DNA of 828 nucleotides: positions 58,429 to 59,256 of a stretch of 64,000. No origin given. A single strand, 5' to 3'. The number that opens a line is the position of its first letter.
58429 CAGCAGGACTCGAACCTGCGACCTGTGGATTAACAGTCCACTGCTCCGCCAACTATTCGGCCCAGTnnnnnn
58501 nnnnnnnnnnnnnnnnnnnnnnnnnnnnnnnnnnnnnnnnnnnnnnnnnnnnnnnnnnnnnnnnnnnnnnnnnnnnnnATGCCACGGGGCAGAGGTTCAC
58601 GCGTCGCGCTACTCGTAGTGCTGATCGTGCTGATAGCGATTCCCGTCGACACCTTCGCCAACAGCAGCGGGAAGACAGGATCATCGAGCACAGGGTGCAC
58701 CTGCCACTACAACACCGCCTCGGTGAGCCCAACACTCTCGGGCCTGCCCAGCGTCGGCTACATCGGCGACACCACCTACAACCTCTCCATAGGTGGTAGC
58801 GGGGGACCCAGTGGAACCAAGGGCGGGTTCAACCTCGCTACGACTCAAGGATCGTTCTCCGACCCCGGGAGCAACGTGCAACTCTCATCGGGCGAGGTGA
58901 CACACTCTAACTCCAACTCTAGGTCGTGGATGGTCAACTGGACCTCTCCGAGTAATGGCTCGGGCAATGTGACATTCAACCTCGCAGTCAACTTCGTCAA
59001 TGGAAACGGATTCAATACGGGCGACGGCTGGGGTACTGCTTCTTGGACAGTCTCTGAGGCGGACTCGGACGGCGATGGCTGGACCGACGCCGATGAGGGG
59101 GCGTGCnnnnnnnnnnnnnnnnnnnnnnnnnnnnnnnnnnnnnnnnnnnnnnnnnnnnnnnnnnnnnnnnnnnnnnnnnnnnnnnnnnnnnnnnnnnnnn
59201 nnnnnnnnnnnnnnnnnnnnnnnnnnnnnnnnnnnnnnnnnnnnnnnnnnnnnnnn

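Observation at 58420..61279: GC-rich single-gene segment bracketed by an intact tRNA-Asn and a decayed tRNA-Asn copy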

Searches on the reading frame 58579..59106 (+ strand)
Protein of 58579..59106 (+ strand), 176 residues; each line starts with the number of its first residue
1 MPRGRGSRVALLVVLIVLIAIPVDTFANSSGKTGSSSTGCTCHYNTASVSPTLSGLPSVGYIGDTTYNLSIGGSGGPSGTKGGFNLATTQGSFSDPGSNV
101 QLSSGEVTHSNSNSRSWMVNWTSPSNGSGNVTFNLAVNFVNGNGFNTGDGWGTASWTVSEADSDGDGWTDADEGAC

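Call 16: find_homologous_proteins(query=window:58579-59106:+, max_evalue=0.00001)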
Query window:58579-59106:+ (176 aa): 27 proteins with E <= 0.00001 among 179 candidates.
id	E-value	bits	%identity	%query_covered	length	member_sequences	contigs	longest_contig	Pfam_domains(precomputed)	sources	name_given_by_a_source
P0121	8.8e-102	356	94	100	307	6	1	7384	-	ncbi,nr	ncbi:MAG TPA: hypothetical protein EYP99_00865, partial [Candidatus Poseidoniales archaeon]|nr:hypot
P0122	1.8e-64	235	69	79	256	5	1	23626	-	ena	-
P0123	1.1e-63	232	68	88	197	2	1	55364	-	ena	-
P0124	6.4e-58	213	65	86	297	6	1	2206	PF18884.6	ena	-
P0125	1.8e-57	212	59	96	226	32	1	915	-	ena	-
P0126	2.5e-57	211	59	96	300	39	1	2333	-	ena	-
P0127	3.6e-57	211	67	90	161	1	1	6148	-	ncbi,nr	ncbi:MAG TPA: choice-of-anchor V domain-containing protein, partial [Candidatus Thalassarchaeaceae a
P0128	4.4e-56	207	58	95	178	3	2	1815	-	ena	-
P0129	1.3e-54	203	66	74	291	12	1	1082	-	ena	-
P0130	8.7e-53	197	65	66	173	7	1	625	-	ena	-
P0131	1.4e-51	193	60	90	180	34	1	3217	-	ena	-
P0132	5.8e-51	191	68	73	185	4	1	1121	-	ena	-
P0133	1.3e-49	186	58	91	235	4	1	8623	-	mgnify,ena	mgnify:CR=1 FL=1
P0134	1.9e-48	183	59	89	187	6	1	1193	-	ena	-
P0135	7.0e-48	181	53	90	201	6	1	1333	-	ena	-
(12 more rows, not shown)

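Call 17: find_encoding_contigs(protein=P0121, flank=10000, max_places=4)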
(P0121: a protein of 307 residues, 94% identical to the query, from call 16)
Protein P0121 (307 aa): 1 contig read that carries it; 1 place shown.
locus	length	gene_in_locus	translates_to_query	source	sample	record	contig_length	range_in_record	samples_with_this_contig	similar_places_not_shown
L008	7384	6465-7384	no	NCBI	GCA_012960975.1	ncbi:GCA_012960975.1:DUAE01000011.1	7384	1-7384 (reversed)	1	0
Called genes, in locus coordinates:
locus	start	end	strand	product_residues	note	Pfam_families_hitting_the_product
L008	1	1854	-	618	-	PF05345:He_PIG (weak), PF27016:TCAF_N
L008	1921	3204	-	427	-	PF00464:SHMT, PF00155:Aminotran_1_2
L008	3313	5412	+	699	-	-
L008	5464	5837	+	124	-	PF03446:NAD_binding_2, PF03807:F420_oxidored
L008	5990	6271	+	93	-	PF14748:P5CR_dimer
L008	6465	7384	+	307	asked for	?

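Call 18: find_encoding_contigs(protein=P0122, flank=10000, max_places=4)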
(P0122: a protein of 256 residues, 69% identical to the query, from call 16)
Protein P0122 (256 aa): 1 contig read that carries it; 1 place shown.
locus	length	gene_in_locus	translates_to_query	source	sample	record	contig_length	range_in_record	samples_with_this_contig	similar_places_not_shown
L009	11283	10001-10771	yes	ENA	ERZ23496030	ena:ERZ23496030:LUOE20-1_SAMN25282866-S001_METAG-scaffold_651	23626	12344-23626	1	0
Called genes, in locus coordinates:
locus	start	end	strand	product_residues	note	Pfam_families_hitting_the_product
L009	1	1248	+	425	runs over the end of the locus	PF00591:Glycos_transf_3, PF07831:PYNP_C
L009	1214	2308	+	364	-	PF01757:Acyl_transf_3, PF07786:HGSNAT_cat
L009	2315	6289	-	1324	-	PF05345:He_PIG (weak), PF27016:TCAF_N, PF17291:M60-like_N, PF13402:Peptidase_M60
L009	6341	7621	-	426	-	PF00464:SHMT, PF00155:Aminotran_1_2 (weak)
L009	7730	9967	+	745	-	PF18884:TSP3_bac (faint)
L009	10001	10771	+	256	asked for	-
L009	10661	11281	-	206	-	?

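Call 19: find_encoding_contigs(protein=P0123, flank=10000, max_places=4)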
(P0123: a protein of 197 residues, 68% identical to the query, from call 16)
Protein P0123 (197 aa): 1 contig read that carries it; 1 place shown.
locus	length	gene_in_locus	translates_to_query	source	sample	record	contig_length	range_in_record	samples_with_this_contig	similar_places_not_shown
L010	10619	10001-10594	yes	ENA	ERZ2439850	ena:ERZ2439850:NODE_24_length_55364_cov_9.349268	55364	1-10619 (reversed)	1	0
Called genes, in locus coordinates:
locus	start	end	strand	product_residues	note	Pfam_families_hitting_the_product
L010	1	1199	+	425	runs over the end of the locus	PF00591:Glycos_transf_3, PF07831:PYNP_C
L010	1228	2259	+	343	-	PF07786:HGSNAT_cat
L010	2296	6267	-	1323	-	PF05345:He_PIG, PF27016:TCAF_N, PF17291:M60-like_N, PF13402:Peptidase_M60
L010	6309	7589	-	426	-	PF00464:SHMT, PF00155:Aminotran_1_2 (weak)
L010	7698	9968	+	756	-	PF18884:TSP3_bac (weak)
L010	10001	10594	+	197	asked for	-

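Call 36: find_related_loci(query=window:58579-59106:+, collection=metagenome_contigs, flank=10000)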
Query window:58579-59106:+ (176 aa) in metagenome_contigs; peptide patterns used: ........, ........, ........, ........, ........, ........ (x = any residue, [..] = any of these).
275 stretches matched a pattern; 102 encode a relative of the query (tblastn E <= 1e-3); the best 80 are kept; 80 distinct loci.
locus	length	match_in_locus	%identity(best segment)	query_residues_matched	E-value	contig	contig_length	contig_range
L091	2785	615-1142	100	1-176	2e-117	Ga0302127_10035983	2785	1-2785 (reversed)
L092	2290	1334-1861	94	1-176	5e-82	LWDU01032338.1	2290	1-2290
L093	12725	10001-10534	59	3-176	2e-59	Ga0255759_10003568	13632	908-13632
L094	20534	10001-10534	59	3-176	2e-59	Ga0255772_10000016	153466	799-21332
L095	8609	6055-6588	59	3-176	2e-59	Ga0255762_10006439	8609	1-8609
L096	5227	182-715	59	3-176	6e-59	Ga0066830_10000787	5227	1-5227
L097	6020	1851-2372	60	8-176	6e-59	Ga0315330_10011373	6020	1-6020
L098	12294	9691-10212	59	8-176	1e-58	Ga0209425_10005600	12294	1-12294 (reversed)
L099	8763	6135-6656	59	8-176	1e-58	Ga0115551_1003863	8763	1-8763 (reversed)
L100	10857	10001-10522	59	8-176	3e-58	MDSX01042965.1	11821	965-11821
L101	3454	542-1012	64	25-176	2e-58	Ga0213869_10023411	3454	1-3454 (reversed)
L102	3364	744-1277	58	3-176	3e-58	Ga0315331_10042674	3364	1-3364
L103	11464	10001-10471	64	25-176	1e-57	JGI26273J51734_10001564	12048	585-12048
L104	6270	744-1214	64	25-176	1e-57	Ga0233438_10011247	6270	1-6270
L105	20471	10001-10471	64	25-176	1e-57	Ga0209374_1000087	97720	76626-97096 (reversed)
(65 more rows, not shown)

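Call 44: find_homologous_proteins(query=L092:340-1140:+, max_evalue=1e-20)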
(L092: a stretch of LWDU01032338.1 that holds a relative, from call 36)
Query L092:340-1140:+ (266 aa): 4708 proteins with E <= 1e-20 among 8000 candidates; the best 120 are listed.
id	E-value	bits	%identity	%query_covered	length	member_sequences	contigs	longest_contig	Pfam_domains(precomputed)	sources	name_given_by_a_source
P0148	2.3e-150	517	95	100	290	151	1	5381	PF14748.12,PF03446.22,PF03807.24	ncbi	-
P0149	3.4e-100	353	69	100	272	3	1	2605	PF14748.12,PF03446.22,PF03807.24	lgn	-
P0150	1.0e-99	351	67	100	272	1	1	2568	PF14748.12,PF03446.22,PF03807.24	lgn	-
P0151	6.2e-99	349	68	100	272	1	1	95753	PF14748.12,PF03446.22,PF03807.24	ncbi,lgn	-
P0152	8.1e-96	338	67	97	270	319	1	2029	PF14748.12,PF03446.22,PF03807.24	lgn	-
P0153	8.6e-96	338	66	98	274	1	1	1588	PF14748.12,PF03446.22,PF03807.24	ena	-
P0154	6.1e-95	336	67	97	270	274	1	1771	PF14748.12,PF03446.22,PF03807.24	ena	-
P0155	5.8e-94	332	65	98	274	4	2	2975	PF14748.12,PF03446.22,PF03807.24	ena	-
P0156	1.2e-93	331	65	98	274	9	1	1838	PF14748.12,PF03446.22,PF03807.24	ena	-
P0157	2.2e-93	331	67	97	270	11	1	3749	PF14748.12,PF03446.22,PF03807.24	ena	-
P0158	4.8e-93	329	65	98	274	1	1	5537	PF14748.12,PF03446.22,PF03807.24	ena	-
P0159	1.2e-92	328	66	97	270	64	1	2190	PF14748.12,PF03446.22,PF03807.24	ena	-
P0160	1.6e-92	328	65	98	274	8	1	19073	PF14748.12,PF03446.22,PF03807.24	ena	-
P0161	2.2e-92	327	65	97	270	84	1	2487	PF14748.12,PF03446.22,PF03807.24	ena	-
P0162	1.5e-91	324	65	97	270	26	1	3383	PF14748.12,PF03807.24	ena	-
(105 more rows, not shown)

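Call 45: find_encoding_contigs(protein=P0148, flank=10000, max_places=6)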
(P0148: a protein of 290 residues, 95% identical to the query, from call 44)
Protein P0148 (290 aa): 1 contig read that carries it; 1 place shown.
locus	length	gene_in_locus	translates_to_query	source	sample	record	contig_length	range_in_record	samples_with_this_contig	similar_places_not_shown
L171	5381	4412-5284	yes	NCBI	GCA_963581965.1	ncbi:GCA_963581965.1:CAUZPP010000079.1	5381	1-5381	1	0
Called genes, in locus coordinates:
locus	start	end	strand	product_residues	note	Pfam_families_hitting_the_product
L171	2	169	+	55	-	?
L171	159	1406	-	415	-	PF00009:GTP_EFTU, PF09173:eIF2_C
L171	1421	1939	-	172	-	PF01092:Ribosomal_S6e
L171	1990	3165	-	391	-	PF13191:AAA_16, PF13401:AAA_22, PF22703:Cdc6_lid, PF09079:WHD_Cdc6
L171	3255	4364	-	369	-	PF01866:Diphthamide_syn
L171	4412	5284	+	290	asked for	PF03446:NAD_binding_2 (weak), PF03807:F420_oxidored, PF14748:P5CR_dimer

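Call 46: find_encoding_contigs(protein=P0151, flank=6000, max_places=3)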
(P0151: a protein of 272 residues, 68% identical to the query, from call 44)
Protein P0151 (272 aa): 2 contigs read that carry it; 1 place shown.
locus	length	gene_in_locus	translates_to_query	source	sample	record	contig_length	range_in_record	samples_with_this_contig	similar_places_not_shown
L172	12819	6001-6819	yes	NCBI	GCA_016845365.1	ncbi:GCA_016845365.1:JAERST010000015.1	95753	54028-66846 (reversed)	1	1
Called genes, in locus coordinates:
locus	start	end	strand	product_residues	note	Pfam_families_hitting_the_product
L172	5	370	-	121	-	PF18477:PIN_9 (weak)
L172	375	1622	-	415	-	PF00009:GTP_EFTU, PF09173:eIF2_C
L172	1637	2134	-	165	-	PF01092:Ribosomal_S6e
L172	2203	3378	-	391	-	PF00931:NB-ARC (weak), PF05621:TniB (weak), PF13191:AAA_16, PF05729:NACHT (weak), PF13401:AAA_22, PF22703:Cdc6_lid, PF09079:WHD_Cdc6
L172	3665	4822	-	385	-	PF01866:Diphthamide_syn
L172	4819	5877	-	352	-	PF00296:Bac_luciferase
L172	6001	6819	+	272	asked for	PF03446:NAD_binding_2, PF03807:F420_oxidored, PF14748:P5CR_dimer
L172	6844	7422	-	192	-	PF00156:Pribosyltran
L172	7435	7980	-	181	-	PF00252:Ribosomal_L16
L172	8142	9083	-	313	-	PF00892:EamA, PF03151:TPT (faint), PF00892:EamA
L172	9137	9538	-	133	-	PF10825:DUF2752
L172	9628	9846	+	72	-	PF05154:TM2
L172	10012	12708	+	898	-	PF01624:MutS_I, PF05188:MutS_II, PF05192:MutS_III, PF05190:MutS_IV, PF00488:MutS_V, PF27441:MutS_C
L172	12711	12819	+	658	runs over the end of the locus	PF02518:HATPase_c, PF13589:HATPase_c_3, PF01119:DNA_mis_repair, PF08676:MutL_C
